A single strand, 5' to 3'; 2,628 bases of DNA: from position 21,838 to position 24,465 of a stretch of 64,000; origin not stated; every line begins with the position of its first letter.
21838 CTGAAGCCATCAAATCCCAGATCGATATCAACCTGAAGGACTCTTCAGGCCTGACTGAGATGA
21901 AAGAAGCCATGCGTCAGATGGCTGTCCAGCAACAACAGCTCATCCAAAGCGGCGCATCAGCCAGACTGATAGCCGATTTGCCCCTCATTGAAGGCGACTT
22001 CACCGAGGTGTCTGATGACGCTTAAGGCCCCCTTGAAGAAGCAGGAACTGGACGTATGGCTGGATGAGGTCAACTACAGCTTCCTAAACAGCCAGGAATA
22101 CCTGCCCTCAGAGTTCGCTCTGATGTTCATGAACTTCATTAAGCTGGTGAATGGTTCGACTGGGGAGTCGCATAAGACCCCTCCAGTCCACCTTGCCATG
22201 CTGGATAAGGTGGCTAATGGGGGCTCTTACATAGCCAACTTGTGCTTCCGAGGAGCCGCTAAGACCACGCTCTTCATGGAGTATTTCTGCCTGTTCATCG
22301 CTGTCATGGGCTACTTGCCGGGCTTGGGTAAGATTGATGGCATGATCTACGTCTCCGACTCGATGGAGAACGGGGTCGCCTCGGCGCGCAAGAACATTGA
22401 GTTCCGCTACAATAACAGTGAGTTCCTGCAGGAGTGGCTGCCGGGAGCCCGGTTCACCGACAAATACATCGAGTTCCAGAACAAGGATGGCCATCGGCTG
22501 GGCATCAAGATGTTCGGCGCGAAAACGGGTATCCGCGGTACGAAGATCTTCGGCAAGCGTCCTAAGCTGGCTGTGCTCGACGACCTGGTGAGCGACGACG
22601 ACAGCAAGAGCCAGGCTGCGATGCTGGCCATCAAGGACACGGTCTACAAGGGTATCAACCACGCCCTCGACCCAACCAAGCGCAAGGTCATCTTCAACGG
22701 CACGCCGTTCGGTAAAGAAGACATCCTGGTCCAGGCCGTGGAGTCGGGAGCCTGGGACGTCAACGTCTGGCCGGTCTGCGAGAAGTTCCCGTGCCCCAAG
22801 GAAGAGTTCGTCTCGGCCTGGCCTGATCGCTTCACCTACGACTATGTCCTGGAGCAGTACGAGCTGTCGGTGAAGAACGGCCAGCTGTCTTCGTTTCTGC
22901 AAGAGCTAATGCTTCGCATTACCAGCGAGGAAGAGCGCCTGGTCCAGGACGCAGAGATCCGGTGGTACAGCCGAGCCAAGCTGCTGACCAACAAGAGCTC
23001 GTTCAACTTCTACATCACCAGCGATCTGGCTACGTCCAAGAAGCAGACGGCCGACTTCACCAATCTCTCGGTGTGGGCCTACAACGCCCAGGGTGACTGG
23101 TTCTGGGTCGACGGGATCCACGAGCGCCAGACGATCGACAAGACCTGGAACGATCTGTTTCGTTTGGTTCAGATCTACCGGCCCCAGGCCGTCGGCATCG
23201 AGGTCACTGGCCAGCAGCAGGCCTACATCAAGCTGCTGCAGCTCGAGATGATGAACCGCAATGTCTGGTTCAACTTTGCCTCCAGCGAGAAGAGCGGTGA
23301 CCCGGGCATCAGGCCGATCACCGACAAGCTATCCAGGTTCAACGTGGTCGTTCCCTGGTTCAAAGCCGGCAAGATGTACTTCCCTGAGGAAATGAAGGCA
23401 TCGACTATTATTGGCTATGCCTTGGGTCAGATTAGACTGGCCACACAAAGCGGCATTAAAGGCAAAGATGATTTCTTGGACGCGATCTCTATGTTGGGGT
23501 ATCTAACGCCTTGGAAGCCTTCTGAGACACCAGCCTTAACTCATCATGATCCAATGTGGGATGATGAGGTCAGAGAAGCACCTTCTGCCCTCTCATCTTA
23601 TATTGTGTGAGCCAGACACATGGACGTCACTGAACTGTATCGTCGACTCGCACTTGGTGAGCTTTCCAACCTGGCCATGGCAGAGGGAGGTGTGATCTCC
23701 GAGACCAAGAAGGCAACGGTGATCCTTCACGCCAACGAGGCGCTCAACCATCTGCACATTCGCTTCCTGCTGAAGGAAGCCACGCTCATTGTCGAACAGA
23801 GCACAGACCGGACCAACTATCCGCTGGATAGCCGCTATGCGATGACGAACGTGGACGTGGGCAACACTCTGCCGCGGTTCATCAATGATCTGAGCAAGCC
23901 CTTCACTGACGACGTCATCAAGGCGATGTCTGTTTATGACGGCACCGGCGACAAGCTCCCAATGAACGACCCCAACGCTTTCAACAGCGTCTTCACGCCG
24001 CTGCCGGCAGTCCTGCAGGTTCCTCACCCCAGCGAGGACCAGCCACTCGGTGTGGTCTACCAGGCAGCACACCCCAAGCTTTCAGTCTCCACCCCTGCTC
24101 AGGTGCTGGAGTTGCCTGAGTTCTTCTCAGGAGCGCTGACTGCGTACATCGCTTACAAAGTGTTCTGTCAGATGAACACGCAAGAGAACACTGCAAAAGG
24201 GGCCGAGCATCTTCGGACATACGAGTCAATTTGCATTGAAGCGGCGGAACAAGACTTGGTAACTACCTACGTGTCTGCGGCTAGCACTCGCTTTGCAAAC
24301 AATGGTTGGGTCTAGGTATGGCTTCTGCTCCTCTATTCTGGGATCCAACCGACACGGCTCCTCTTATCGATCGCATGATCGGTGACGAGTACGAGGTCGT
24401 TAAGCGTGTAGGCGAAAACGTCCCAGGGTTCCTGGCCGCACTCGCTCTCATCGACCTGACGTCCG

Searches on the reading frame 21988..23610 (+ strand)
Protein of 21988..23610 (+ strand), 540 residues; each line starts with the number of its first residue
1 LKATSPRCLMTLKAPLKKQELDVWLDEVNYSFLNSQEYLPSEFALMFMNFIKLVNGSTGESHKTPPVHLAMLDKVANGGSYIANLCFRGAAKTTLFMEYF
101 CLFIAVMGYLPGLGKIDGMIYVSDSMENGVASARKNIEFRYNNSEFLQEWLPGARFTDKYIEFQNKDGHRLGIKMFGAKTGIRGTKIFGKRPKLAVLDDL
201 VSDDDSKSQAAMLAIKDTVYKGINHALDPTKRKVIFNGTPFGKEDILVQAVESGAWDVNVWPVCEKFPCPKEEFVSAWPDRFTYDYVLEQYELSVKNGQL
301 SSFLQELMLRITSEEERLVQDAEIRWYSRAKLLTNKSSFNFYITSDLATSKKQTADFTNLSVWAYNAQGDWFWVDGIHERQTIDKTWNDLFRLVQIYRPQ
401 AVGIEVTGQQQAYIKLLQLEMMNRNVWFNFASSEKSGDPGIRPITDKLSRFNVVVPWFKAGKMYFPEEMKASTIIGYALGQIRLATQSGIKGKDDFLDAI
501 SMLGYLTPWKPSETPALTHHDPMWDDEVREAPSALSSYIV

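Call 56: search_protein_families(library=phrogs, proteins=[window:21988-23610:+], max_evalue=0.00001)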
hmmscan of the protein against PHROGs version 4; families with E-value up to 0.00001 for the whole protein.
window:21988-23610:+ (540 aa): 2 families
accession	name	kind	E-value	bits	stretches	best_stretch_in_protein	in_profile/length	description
phrog_38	-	head and packaging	2.4e-90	305.3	1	47-528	281-727/760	terminase large subunit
phrog_5573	-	head and packaging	1.8e-11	44.9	1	329-503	75-230/250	terminase large subunit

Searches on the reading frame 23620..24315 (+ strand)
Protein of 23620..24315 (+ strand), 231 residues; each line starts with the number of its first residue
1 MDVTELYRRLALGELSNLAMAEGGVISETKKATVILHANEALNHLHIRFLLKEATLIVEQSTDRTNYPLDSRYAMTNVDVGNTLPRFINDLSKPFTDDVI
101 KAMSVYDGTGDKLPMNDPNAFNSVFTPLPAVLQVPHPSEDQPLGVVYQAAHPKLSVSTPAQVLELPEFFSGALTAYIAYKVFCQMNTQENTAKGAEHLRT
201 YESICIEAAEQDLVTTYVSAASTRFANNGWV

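Call 56: search_protein_families(library=phrogs, proteins=[window:23620-24315:+], max_evalue=0.00001)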
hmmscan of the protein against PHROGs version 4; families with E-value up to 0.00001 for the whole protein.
window:23620-24315:+ (231 aa): 1 family
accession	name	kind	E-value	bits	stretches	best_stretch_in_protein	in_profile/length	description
phrog_2125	-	head and packaging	9.9e-68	229.3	1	1-231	1-234/234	virion structural protein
